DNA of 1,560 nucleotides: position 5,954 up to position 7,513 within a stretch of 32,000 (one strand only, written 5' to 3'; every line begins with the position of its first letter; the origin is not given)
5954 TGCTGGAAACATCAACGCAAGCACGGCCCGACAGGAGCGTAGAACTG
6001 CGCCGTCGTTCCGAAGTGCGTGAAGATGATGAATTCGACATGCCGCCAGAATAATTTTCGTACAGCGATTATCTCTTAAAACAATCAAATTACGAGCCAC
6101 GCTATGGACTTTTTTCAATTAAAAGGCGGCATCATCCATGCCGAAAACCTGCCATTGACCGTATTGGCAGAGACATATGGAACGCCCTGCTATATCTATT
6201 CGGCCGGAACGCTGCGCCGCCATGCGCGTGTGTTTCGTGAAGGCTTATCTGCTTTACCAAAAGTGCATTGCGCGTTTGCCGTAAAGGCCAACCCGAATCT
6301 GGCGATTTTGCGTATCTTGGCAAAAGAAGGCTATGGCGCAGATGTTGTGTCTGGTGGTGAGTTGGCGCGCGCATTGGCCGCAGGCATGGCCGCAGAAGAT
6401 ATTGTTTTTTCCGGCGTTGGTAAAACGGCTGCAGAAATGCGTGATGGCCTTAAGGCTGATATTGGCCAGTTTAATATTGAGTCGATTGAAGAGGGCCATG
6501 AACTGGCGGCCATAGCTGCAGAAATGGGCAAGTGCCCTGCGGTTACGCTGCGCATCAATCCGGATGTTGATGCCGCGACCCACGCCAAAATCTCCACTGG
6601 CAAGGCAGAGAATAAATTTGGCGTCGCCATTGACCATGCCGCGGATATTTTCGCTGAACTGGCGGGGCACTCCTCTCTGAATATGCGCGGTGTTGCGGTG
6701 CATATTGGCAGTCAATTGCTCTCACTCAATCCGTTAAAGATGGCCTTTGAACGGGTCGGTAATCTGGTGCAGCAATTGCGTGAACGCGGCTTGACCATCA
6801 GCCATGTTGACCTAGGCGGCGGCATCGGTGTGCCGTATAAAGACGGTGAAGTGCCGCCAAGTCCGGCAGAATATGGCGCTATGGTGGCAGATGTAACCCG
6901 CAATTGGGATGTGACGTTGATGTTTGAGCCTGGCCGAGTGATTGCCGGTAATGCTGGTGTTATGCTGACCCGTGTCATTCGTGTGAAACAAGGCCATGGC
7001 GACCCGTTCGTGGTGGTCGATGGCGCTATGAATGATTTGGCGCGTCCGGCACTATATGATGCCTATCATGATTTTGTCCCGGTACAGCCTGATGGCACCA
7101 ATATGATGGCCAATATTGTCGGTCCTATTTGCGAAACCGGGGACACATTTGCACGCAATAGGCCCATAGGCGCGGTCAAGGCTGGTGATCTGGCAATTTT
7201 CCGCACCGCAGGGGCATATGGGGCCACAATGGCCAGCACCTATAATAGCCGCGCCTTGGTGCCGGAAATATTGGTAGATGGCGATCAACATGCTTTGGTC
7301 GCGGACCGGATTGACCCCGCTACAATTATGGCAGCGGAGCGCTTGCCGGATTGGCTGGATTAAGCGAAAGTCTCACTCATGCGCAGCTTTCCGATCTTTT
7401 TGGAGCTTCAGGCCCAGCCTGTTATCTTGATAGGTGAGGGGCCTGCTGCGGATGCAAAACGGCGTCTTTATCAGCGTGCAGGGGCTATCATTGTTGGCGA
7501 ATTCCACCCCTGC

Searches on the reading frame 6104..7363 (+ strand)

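Call 69: search_protein_families(library=pfam, proteins=[window:6104-7363:+], max_evalue=0.00001)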
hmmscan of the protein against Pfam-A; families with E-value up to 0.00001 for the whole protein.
window:6104-7363:+ (419 aa): 2 families
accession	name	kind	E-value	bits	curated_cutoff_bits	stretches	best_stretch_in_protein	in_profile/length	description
PF02784.22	Orn_Arg_deC_N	-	2e-55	188.3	23.4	1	44-281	8-246/247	Pyridoxal-dependent decarboxylase, pyridoxal binding domain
PF00278.28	Orn_DAP_Arg_deC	-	2.2e-24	85.9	23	1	30-370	2-95/95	Pyridoxal-dependent decarboxylase, C-terminal sheet domain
